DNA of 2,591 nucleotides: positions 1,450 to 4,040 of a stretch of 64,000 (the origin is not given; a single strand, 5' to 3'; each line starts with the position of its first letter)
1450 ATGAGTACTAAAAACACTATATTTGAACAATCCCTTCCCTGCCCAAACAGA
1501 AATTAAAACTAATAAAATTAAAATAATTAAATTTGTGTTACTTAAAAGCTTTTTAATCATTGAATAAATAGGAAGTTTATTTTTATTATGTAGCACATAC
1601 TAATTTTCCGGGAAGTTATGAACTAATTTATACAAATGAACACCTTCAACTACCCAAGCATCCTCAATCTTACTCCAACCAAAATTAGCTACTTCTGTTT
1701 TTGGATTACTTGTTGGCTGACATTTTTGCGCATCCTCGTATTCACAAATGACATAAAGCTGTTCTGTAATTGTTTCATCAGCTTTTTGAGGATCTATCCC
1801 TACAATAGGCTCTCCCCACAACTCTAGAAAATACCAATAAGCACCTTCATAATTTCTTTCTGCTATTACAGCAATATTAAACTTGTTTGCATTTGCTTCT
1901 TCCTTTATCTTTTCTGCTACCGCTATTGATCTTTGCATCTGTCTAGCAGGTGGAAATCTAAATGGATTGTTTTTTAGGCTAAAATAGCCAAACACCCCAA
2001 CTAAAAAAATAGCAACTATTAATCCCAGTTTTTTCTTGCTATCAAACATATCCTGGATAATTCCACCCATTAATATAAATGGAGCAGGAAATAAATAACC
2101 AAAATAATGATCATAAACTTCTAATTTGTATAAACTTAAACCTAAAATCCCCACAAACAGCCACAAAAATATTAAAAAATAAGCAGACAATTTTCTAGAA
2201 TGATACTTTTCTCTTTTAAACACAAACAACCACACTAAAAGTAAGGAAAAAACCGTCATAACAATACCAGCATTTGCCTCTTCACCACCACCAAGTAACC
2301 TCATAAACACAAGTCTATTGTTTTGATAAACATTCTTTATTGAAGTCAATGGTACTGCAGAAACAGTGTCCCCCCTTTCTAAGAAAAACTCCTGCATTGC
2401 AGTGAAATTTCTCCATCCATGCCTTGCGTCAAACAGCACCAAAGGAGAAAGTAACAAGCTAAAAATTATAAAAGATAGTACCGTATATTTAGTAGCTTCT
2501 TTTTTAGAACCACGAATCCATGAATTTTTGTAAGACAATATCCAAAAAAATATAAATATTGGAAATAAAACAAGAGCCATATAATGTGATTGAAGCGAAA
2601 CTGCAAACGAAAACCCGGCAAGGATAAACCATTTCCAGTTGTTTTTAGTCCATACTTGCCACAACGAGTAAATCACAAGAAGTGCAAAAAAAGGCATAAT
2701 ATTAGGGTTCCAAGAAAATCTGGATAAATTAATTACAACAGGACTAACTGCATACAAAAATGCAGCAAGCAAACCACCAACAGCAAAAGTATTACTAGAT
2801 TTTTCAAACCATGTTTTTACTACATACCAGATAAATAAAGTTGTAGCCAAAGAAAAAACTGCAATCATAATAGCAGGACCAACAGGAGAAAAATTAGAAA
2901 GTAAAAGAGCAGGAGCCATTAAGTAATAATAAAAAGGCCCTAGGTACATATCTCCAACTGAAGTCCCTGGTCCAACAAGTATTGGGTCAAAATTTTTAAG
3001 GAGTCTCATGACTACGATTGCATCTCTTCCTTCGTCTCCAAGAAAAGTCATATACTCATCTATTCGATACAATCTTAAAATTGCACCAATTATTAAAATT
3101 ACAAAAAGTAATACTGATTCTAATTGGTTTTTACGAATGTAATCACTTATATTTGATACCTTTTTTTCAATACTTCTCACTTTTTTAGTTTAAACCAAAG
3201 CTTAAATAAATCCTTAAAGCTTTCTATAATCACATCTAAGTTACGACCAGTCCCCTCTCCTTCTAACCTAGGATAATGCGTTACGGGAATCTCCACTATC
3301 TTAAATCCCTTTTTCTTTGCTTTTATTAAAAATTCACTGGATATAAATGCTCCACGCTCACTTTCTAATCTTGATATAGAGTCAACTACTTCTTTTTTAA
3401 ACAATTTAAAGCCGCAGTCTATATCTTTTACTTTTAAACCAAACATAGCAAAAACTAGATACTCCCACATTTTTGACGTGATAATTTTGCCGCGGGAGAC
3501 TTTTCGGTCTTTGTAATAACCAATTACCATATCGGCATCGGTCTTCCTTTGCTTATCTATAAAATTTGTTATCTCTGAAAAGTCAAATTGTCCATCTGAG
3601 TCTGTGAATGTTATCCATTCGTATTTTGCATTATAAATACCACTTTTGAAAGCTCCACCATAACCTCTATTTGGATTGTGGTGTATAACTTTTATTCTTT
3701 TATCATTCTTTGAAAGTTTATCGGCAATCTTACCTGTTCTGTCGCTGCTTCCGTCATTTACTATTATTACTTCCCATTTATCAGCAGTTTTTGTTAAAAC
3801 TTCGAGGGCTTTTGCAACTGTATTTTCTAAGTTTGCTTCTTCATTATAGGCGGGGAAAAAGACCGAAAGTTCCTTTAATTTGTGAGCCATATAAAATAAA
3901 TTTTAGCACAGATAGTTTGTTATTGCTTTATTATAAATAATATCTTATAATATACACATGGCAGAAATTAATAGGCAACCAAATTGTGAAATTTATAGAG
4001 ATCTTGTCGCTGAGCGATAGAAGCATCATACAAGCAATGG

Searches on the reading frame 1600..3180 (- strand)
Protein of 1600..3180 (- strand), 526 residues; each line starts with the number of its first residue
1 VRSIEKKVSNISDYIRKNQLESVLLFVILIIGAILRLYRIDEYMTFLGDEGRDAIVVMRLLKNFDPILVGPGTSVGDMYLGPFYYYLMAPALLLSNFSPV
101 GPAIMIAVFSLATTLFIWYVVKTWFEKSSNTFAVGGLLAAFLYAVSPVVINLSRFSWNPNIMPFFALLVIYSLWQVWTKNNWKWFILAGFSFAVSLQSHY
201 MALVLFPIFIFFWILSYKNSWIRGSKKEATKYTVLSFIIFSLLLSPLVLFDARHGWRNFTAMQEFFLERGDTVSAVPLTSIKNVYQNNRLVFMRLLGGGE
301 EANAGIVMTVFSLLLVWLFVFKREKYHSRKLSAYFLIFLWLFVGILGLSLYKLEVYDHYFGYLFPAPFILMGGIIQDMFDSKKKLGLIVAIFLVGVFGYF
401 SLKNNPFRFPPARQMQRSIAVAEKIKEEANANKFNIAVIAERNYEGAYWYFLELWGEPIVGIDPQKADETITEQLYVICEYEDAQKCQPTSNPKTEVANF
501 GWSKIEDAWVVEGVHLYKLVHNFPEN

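Call 50: search_protein_families(library=pfam, proteins=[window:1600-3180:-], max_evalue=0.001)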
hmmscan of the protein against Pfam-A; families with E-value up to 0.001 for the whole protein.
window:1600-3180:- (526 aa): 2 families
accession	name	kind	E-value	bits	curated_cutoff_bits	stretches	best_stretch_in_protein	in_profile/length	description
PF13231.12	PMT_2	-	3.8e-13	50.4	26.1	1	82-241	4-155/160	Dolichyl-phosphate-mannose-protein mannosyltransferase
PF02366.24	PMT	-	3.4e-05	24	22.7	1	102-250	81-233/245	Dolichyl-phosphate-mannose-protein mannosyltransferase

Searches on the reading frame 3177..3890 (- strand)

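Call 50: search_protein_families(library=pfam, proteins=[window:3177-3890:-], max_evalue=0.001)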
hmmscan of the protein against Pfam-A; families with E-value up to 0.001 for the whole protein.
window:3177-3890:- (237 aa): 3 families
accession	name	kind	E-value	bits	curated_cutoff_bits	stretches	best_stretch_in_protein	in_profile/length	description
PF00535.33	Glycos_transf_2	-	1.5e-35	123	23.3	1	9-171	1-166/168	Glycosyl transferase family 2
PF13641.12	Glyco_tranf_2_3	-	0.00013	22.5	27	1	8-99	3-96/230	Glycosyltransferase like family 2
PF10111.15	Glyco_tranf_2_2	-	0.00035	20.6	27.3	1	9-100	1-92/276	Glycosyltransferase like family 2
